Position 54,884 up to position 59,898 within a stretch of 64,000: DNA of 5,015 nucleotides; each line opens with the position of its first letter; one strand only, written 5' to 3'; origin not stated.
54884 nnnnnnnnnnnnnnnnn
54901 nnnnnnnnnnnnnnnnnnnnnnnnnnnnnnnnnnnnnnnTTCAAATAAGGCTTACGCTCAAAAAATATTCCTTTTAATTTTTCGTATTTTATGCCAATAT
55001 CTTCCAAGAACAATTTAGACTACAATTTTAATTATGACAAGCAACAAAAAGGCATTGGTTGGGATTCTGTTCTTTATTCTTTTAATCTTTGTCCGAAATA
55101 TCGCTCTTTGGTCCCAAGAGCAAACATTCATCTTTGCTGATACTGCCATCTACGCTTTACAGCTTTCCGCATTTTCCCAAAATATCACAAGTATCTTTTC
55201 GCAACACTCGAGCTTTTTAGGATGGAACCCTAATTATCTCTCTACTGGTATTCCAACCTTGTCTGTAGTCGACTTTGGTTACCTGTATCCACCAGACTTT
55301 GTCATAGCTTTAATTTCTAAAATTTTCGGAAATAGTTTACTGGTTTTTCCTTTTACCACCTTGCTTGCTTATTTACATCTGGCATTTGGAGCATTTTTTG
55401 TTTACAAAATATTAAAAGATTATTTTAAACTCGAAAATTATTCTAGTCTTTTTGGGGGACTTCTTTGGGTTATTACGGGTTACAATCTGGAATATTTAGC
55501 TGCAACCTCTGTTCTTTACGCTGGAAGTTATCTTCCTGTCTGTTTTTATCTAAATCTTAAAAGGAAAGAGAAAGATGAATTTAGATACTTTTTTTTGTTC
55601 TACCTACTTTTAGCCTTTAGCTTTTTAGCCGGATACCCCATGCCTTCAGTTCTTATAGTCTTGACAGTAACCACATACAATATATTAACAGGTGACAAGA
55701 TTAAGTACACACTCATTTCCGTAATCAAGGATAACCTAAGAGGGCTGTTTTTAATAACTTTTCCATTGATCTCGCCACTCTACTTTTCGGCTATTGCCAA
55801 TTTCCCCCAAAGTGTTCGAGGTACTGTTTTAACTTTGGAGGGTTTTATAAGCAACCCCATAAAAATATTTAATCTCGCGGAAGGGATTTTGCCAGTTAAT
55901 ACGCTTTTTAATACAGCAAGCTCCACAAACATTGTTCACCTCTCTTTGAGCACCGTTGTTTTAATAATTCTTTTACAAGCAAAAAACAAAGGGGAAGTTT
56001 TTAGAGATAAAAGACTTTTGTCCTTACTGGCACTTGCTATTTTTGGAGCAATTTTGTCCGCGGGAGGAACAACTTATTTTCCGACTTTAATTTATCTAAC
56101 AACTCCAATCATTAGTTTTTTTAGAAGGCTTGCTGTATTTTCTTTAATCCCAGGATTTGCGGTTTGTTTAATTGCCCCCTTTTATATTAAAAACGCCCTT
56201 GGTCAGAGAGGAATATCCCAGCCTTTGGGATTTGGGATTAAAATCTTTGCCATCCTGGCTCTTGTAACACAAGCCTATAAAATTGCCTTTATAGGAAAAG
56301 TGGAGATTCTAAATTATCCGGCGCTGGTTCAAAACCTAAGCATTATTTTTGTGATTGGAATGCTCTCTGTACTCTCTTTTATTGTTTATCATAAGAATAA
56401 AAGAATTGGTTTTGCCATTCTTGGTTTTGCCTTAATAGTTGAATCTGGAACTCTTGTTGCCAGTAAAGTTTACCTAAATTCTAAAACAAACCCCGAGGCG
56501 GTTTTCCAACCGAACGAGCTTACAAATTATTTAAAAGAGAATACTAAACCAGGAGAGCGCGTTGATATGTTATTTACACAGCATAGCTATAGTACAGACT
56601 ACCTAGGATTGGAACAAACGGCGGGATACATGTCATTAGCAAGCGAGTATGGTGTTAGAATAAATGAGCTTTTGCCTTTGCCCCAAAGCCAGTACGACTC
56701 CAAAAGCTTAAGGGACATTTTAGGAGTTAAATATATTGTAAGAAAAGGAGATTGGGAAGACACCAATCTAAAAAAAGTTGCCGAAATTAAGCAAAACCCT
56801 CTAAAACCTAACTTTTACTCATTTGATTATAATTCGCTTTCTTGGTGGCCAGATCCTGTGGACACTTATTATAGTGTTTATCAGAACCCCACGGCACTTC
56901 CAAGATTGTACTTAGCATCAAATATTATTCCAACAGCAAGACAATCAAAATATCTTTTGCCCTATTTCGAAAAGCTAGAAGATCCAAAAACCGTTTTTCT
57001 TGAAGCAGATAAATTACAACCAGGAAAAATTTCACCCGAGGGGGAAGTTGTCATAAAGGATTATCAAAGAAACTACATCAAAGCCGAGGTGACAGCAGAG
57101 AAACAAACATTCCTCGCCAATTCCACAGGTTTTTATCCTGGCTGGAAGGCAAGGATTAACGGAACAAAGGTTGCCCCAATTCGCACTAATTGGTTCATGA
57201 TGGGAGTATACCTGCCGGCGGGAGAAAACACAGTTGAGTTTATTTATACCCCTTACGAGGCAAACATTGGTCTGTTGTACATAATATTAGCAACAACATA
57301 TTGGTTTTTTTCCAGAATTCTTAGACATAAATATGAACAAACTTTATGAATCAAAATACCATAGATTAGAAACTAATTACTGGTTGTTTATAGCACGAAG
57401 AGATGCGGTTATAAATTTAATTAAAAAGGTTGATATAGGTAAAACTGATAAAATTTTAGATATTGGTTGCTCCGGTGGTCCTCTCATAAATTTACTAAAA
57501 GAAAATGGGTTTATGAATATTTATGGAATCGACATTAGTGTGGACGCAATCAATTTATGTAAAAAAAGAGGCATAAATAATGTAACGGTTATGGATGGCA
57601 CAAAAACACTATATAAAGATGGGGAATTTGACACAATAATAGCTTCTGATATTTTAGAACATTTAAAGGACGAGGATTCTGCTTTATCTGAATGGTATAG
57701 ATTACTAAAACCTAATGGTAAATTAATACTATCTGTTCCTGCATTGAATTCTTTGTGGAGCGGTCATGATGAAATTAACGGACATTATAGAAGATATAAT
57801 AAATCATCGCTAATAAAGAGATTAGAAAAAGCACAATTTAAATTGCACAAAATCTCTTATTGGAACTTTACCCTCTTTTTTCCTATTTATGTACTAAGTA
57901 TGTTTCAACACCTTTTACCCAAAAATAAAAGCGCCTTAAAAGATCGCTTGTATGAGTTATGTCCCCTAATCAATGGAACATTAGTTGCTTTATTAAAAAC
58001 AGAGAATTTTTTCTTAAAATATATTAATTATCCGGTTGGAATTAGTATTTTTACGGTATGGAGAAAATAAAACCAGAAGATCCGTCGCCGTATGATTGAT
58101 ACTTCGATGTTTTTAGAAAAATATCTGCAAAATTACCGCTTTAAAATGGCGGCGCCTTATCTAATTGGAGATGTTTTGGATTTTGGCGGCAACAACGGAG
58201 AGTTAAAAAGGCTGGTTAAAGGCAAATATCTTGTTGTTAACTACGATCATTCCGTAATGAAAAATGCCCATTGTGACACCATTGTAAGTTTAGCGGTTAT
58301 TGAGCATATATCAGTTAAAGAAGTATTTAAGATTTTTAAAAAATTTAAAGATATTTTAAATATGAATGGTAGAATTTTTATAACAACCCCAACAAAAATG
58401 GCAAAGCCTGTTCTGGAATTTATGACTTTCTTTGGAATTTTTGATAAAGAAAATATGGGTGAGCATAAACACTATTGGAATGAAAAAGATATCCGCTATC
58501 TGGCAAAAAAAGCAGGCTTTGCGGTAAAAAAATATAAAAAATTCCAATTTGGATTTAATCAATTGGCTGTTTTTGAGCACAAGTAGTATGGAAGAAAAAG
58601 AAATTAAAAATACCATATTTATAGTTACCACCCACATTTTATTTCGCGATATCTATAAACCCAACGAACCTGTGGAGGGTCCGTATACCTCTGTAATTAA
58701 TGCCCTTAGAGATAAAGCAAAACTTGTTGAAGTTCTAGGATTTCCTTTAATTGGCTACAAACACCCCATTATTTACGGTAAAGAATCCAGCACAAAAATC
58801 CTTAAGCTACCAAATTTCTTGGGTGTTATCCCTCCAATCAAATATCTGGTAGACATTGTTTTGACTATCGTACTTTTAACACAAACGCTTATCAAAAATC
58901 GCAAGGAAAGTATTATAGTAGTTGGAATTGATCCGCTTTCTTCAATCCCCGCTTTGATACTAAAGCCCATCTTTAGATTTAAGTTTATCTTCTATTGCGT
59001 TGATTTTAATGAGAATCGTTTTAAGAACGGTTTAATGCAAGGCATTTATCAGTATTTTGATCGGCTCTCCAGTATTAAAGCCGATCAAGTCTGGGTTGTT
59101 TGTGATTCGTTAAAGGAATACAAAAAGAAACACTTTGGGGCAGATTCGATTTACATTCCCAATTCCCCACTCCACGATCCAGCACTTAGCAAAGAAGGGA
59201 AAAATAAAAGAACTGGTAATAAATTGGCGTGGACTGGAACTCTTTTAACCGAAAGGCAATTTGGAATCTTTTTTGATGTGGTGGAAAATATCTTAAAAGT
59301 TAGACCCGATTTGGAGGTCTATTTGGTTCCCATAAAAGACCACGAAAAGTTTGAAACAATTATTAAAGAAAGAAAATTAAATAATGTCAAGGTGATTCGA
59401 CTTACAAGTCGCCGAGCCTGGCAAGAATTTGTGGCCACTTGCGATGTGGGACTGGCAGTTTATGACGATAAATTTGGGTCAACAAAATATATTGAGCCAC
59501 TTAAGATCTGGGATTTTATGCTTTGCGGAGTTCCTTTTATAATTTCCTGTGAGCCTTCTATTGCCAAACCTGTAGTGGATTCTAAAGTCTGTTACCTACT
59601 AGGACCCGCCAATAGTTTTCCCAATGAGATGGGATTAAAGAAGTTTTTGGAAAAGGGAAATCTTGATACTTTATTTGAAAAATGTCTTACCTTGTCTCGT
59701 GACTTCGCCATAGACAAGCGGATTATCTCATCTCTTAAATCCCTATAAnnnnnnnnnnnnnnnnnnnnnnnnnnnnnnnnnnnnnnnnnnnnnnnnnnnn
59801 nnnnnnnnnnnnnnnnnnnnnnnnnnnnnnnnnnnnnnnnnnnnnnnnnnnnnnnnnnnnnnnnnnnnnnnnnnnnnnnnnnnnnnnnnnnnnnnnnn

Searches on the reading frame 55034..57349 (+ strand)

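Call 35: search_protein_families(library=pfam, proteins=[window:55034-57349:+], max_evalue=0.0001)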
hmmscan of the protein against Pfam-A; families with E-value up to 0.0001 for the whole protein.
window:55034-57349:+ (771 aa): 1 family
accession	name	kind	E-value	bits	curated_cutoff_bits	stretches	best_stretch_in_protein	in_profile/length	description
PF09586.16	YfhO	-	3.6e-09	36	28.5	1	671-748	755-833/835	Bacterial membrane protein YfhO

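Call 37: search_protein_families(library=ncbifam, proteins=[window:55034-57349:+], max_evalue=0.00001)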
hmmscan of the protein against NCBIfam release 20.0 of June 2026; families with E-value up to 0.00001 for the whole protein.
window:55034-57349:+ (771 aa): 0 families

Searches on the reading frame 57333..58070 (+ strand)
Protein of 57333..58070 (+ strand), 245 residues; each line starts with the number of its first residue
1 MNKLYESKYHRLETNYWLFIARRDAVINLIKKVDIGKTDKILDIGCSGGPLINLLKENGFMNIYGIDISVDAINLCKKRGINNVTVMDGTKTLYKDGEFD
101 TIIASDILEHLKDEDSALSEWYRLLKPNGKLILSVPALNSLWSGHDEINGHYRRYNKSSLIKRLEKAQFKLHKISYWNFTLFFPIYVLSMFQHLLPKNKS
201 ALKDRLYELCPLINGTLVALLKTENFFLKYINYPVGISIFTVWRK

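Call 37: search_protein_families(library=ncbifam, proteins=[window:57333-58070:+], max_evalue=0.00001)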
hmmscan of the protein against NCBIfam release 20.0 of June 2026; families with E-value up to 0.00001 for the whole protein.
window:57333-58070:+ (245 aa): 21 families
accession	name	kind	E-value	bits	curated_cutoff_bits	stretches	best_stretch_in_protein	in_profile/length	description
NF045667.1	MTase_DVU1556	equivalog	2.1e-16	60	155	1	29-134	14-120/213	DVU_1556 family methyltransferase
TIGR02072.1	BioC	equivalog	3.1e-13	50.1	184.95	1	28-184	25-186/244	malonyl-ACP O-methyltransferase BioC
TIGR01983.1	UbiG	equivalog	6.1e-13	48.6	102.95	1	36-134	48-152/228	bifunctional 2-polyprenyl-6-hydroxyphenol methylase/3-demethylubiquinol 3-O-methyltransferase UbiG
TIGR02081.1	metW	equivalog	9.9e-12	44.8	189.5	1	35-137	11-111/194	methionine biosynthesis protein MetW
TIGR01934.1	MenG_MenH_UbiE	subfamily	1.3e-09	37.7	158.35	1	29-133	31-141/223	ubiquinone/menaquinone biosynthesis methyltransferase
NF041536.1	ArsM_DUF2284_UU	exception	2.1e-09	36.2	575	1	35-134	74-181/459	arsenite methyltransferase/DUF2284 domain selenoprotein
NF001241.0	PRK00216.1-2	equivalog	1.8e-08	34.3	327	1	30-134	44-148/231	demethylmenaquinone methyltransferase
NF043040.1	corrin_prot_MT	hypoth_equivalog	3e-08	33.4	180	1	36-133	40-147/216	corrinoid protein-associated methyltransferase CpaM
NF001244.0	PRK00216.1-5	equivalog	3.6e-08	33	216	1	29-132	40-152/236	bifunctional demethylmenaquinone methyltransferase/2-methoxy-6-polyprenyl-1,4-benzoquinol methylase UbiE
NF008300.0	PRK11088.1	equivalog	9.7e-08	31.8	303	1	12-157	62-203/272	23S rRNA (guanine(745)-N(1))-methyltransferase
NF041537.1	ArsM_AhpD_UU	exception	1.8e-07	30.3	510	1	34-134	73-181/345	arsenite methyltransferase/AhpD domain selenoprotein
NF047649.1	MTase_UXPK_star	exception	5e-07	29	460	1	35-134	75-182/283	methyltransferase/UXPK-star double selenoprotein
NF010703.0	PRK14103.1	equivalog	9.9e-07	28.4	320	1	22-137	14-128/256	trans-aconitate 2-methyltransferase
NF008686.0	PRK11705.1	equivalog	1.1e-06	28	400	1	27-134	157-266/383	cyclopropane fatty acyl phospholipid synthase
NF045882.1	PLipidMtase_Leg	equivalog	1.3e-06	28.4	390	1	18-133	24-143/207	phospholipid N-methyltransferase PmtA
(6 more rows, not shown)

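Call 72: search_protein_families(library=pfam, proteins=[window:57333-58070:+], max_evalue=0.01)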
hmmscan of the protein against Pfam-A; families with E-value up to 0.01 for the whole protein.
window:57333-58070:+ (245 aa): 15 families
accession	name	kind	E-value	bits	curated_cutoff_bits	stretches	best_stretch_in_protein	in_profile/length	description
PF13489.12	Methyltransf_23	-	1.8e-22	80.2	27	1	35-172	20-162/164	Methyltransferase domain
PF08241.18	Methyltransf_11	-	2.9e-20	73.1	21.2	1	42-133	1-95/95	Methyltransferase domain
PF13847.12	Methyltransf_31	-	8.6e-16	58.4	27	1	37-144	3-114/145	Methyltransferase domain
PF13649.12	Methyltransf_25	-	1.4e-15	58.2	27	1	41-129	1-97/97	Methyltransferase domain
PF08242.18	Methyltransf_12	-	6.1e-15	56.2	30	1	42-131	1-98/98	Methyltransferase domain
PF07021.18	MetW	-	1.3e-11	44.9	21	1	35-137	11-111/193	Methionine biosynthesis protein MetW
PF05219.18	DREV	-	8.6e-06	25.5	26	1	36-135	93-188/265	DREV methyltransferase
PF03141.22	Methyltransf_29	-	2.5e-05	23.5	23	1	28-139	107-223/506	Putative S-adenosyl-L-methionine-dependent methyltransferase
PF02353.26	CMAS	-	2.9e-05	24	27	1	24-133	49-164/273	Mycolic acid cyclopropane synthetase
PF01209.24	Ubie_methyltran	-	4.8e-05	23.3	20.1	1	36-132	46-150/233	ubiE/COQ5 methyltransferase family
PF05401.17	NodS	-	0.00034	20.9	24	1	36-135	42-146/201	Nodulation protein S (NodS)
PF05175.20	MTS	-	0.0013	18.8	23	1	30-103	24-103/170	Methyltransferase small domain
PF20922.3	Anamorsin_N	-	0.0033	17.6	27.1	1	93-137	46-91/163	Anamorsin, N-terminal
PF01728.25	FtsJ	-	0.0068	16.8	24.1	0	28-95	11-78/181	FtsJ-like methyltransferase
PF06325.19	PrmA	-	0.0069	16.4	22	1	37-134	161-259/296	Ribosomal protein L11 methyltransferase (PrmA)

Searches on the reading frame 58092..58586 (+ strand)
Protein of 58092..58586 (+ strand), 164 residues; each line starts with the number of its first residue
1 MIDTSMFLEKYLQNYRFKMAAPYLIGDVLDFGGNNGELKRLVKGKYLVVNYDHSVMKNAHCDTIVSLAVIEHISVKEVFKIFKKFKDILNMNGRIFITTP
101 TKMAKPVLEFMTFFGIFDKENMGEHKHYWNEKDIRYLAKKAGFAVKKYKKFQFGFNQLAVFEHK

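Call 37: search_protein_families(library=ncbifam, proteins=[window:58092-58586:+], max_evalue=0.00001)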
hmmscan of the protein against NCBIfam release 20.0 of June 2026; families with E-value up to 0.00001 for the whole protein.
window:58092-58586:+ (164 aa): 0 families

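Call 72: search_protein_families(library=pfam, proteins=[window:58092-58586:+], max_evalue=0.01)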
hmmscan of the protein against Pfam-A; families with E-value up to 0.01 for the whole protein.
window:58092-58586:+ (164 aa): 3 families
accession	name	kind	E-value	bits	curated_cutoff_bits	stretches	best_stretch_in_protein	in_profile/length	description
PF13489.12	Methyltransf_23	-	2.5e-11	44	27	1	26-145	24-161/164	Methyltransferase domain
PF02353.26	CMAS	-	5.5e-05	23.1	27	1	56-155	124-222/273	Mycolic acid cyclopropane synthetase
PF08241.18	Methyltransf_11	-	0.0092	17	21.2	0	45-97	45-95/95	Methyltransferase domain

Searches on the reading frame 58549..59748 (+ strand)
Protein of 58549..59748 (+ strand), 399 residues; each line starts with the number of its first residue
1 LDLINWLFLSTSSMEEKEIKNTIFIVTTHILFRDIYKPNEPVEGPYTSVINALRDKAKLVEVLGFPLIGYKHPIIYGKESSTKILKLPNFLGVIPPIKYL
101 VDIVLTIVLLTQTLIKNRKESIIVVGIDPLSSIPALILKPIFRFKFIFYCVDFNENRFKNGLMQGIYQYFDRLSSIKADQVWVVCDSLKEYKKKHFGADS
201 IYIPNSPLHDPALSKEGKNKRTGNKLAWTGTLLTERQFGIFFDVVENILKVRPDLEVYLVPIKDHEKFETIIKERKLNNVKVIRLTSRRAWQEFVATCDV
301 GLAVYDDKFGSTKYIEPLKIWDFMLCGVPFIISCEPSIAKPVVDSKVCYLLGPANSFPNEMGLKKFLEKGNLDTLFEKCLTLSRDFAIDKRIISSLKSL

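Call 37: search_protein_families(library=ncbifam, proteins=[window:58549-59748:+], max_evalue=0.00001)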
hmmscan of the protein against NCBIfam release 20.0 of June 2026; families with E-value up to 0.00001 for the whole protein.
window:58549-59748:+ (399 aa): 0 families

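Call 72: search_protein_families(library=pfam, proteins=[window:58549-59748:+], max_evalue=0.01)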
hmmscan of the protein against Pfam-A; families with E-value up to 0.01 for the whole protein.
window:58549-59748:+ (399 aa): 1 family
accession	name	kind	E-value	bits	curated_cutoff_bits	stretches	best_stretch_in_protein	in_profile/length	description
PF13692.12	Glyco_trans_1_4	-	0.0043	17.8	27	1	225-351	3-124/142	Glycosyl transferases group 1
